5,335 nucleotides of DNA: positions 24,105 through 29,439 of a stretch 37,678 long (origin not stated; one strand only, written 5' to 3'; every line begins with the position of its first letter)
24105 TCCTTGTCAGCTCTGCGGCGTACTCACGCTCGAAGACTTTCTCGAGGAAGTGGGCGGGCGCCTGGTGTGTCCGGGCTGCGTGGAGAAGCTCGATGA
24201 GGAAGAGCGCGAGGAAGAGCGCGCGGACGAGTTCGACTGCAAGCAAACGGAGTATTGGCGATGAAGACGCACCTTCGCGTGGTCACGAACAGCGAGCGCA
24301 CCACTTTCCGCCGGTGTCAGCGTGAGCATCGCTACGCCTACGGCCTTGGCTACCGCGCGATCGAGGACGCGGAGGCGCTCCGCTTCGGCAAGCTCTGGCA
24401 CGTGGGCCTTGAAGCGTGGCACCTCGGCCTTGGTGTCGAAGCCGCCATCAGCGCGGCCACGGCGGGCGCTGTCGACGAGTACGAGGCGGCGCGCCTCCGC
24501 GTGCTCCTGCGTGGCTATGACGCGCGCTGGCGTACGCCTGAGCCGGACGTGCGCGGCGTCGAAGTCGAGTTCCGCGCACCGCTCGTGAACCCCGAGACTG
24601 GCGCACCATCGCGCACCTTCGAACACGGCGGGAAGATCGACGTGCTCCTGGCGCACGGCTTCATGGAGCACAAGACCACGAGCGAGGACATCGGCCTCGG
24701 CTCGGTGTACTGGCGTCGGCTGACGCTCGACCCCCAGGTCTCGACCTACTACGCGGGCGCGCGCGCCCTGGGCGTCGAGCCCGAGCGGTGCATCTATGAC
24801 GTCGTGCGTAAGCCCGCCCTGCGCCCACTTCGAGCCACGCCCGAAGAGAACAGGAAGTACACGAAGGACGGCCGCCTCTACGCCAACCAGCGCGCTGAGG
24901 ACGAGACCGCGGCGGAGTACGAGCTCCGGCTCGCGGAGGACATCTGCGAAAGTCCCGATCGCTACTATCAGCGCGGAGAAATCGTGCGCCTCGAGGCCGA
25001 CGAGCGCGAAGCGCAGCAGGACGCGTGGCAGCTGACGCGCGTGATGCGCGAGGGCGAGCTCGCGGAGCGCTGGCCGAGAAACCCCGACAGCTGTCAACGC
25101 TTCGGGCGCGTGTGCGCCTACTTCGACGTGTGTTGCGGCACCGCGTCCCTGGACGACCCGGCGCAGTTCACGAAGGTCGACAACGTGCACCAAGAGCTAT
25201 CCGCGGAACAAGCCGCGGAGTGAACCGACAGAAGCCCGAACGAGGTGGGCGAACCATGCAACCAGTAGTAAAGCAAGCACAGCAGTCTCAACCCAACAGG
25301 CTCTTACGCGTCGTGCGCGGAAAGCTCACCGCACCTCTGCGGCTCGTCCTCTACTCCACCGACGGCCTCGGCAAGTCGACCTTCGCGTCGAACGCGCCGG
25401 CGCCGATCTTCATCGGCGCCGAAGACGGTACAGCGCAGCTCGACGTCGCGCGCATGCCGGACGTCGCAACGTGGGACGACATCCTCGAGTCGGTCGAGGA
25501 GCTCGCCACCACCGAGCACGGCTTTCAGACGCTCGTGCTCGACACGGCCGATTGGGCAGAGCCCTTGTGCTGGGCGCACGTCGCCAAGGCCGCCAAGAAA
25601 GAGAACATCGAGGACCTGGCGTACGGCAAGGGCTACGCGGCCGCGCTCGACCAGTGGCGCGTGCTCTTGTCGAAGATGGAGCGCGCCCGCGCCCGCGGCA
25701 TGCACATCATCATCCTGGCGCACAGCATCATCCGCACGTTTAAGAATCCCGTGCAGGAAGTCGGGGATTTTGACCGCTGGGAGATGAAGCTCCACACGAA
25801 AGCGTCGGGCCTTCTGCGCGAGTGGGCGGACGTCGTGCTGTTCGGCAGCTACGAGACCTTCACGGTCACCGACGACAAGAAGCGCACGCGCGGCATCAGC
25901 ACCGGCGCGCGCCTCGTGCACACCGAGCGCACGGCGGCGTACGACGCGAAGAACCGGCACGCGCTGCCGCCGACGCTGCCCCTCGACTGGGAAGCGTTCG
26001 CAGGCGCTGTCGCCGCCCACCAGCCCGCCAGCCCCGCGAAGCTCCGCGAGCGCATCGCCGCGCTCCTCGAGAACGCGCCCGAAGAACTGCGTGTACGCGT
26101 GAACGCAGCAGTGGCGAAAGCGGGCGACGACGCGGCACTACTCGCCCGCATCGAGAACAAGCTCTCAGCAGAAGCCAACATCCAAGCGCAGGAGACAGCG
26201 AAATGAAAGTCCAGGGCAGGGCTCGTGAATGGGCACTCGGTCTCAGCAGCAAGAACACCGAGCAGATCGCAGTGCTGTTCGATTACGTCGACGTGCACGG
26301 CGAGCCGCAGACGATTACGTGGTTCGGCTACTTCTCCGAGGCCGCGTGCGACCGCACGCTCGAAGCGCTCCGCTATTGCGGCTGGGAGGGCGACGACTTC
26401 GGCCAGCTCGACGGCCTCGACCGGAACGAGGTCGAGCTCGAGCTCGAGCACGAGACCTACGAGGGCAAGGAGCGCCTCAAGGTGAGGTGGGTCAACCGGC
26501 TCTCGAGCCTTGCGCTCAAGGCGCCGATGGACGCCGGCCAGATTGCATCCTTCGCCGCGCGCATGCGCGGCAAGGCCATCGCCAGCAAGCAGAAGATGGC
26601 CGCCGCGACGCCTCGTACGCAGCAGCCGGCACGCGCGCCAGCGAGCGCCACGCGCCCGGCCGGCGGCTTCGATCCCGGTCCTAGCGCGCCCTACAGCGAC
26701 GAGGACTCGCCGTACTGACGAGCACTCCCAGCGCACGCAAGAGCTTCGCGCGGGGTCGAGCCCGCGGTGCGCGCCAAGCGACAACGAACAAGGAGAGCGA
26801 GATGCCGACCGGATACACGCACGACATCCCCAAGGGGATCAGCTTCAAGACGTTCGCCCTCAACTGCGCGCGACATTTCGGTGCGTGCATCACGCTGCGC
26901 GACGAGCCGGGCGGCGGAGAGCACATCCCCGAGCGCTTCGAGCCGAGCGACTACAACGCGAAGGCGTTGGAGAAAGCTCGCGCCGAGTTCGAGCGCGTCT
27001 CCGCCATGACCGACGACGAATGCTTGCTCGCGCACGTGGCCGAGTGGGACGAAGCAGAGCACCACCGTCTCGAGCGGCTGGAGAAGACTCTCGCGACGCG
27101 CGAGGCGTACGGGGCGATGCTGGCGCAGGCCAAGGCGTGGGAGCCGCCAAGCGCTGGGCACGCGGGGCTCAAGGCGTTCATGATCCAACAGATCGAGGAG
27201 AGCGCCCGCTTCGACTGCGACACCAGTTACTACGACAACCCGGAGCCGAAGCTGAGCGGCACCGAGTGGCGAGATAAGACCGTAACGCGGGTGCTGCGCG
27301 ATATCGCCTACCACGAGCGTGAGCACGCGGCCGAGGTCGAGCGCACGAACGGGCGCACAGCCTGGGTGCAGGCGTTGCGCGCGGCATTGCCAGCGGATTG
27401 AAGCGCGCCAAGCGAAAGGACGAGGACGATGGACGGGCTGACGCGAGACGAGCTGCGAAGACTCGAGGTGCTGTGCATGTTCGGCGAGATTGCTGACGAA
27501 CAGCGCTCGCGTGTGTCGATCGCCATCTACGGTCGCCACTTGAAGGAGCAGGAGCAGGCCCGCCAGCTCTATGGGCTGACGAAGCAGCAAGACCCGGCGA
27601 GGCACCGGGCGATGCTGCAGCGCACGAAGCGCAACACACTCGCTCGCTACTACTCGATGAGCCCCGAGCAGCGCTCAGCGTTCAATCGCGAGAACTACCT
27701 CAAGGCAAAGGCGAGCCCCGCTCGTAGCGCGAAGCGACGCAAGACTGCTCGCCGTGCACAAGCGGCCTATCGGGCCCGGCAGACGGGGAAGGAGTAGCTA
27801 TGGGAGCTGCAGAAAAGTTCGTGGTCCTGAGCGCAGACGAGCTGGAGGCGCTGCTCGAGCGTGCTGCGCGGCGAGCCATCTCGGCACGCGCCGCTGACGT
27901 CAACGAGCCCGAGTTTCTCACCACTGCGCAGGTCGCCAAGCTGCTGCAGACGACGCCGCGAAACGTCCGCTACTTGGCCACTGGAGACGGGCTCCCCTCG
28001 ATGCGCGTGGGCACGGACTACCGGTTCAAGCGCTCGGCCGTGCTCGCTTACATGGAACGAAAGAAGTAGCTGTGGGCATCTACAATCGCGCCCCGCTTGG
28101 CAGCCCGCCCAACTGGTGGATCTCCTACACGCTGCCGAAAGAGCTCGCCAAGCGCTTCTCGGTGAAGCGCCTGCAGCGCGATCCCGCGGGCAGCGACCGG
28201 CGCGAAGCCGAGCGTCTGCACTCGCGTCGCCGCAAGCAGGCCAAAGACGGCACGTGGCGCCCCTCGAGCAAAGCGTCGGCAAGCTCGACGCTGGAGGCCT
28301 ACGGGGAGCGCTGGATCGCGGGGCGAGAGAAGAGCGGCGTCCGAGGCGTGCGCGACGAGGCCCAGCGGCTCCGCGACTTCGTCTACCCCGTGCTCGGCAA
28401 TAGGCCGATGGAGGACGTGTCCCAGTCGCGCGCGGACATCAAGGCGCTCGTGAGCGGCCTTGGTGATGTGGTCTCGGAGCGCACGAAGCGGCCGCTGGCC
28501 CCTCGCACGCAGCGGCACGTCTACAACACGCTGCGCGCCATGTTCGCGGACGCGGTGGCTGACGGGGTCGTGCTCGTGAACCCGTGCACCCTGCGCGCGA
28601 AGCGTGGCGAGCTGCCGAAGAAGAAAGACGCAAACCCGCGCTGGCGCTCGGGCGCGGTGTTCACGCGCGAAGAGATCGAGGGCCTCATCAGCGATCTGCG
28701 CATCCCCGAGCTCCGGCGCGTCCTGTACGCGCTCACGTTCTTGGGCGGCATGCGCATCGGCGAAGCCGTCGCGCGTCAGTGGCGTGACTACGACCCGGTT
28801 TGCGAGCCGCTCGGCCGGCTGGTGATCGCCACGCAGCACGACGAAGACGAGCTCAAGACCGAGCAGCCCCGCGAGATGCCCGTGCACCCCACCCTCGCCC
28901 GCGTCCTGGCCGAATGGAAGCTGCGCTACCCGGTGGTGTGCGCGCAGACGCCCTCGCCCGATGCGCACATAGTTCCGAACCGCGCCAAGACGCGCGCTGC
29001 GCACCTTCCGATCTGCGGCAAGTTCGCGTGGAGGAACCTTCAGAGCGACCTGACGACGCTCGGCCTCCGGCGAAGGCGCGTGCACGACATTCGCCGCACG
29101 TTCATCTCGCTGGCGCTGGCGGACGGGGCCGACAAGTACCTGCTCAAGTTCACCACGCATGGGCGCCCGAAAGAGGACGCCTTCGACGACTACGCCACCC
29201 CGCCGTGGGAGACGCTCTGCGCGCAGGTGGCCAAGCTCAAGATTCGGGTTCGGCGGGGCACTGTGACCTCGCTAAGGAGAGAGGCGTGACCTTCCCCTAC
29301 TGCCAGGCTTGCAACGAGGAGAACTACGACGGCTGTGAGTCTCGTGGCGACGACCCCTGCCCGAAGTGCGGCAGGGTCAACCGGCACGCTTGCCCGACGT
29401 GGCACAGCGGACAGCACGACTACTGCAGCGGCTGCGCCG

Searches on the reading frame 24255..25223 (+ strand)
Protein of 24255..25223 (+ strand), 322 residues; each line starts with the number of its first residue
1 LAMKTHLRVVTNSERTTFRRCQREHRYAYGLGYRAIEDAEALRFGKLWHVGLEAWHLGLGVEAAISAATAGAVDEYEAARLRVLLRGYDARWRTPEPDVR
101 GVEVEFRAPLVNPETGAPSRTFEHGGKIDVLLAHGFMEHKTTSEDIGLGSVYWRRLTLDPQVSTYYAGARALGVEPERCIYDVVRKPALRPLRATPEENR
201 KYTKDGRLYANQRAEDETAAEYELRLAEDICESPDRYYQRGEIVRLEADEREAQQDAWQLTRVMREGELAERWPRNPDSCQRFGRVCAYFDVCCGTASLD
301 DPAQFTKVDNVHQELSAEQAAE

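Call 49: search_protein_families(library=phrogs, proteins=[window:24255-25223:+], max_evalue=0.00001)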
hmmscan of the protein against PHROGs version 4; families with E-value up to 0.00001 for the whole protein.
window:24255-25223:+ (322 aa): 1 family
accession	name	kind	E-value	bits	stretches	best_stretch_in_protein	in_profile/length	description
phrog_1218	-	DNA, RNA and nucleotide metabolism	1.3e-26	94.7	1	2-316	2-353/364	exonuclease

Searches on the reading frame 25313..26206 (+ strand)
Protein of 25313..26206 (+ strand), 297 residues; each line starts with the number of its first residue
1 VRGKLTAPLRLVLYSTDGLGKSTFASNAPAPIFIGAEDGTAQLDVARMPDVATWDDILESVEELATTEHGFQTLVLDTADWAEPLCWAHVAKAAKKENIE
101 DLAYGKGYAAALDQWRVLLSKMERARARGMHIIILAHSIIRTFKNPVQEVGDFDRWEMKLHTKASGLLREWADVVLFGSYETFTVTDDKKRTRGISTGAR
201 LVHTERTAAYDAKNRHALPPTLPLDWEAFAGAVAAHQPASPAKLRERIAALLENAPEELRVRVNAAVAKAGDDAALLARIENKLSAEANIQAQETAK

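Call 49: search_protein_families(library=phrogs, proteins=[window:25313-26206:+], max_evalue=0.00001)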
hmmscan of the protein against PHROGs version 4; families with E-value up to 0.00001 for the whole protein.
window:25313-26206:+ (297 aa): 2 families
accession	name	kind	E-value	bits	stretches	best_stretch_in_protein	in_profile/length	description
phrog_124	-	DNA, RNA and nucleotide metabolism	9e-45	154.7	1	6-285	41-300/382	Sak4-like ssDNA annealing protein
phrog_19299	-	head and packaging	4.7e-07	29.6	1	34-195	405-567/702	terminase large subunit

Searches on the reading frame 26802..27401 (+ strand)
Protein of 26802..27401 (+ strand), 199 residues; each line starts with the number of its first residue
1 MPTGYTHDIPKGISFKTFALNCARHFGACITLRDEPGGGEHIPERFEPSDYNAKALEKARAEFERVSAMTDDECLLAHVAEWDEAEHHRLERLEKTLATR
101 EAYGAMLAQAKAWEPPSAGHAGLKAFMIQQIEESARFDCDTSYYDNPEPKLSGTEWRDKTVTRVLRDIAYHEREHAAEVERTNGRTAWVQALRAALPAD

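Call 52: search_protein_families(library=phrogs, proteins=[window:26802-27401:+], max_evalue=0.0001)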
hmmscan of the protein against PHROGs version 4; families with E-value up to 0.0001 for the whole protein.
window:26802-27401:+ (199 aa): 1 family
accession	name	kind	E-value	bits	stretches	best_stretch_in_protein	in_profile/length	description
phrog_8905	-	unknown function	3.9e-31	109.4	1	1-196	1-210/215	-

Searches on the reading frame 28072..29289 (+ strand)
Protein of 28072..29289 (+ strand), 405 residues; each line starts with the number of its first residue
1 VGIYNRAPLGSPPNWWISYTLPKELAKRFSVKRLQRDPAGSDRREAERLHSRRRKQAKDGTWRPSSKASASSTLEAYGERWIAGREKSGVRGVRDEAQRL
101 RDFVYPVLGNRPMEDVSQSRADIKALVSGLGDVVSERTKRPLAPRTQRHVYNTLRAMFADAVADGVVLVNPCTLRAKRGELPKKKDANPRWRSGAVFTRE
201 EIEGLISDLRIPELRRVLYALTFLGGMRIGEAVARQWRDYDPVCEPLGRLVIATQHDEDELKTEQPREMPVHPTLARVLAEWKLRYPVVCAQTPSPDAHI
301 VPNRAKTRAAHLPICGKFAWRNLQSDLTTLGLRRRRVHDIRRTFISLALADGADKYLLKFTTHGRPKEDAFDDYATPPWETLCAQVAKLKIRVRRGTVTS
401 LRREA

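Call 49: search_protein_families(library=phrogs, proteins=[window:28072-29289:+], max_evalue=0.00001)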
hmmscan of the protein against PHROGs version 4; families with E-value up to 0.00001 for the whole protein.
window:28072-29289:+ (405 aa): 2 families
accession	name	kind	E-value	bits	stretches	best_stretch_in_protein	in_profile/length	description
phrog_1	-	integration and excision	3.7e-32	113.3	1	27-355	133-413/611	integrase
phrog_216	-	integration and excision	2.3e-08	34.5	1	152-358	20-206/301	integrase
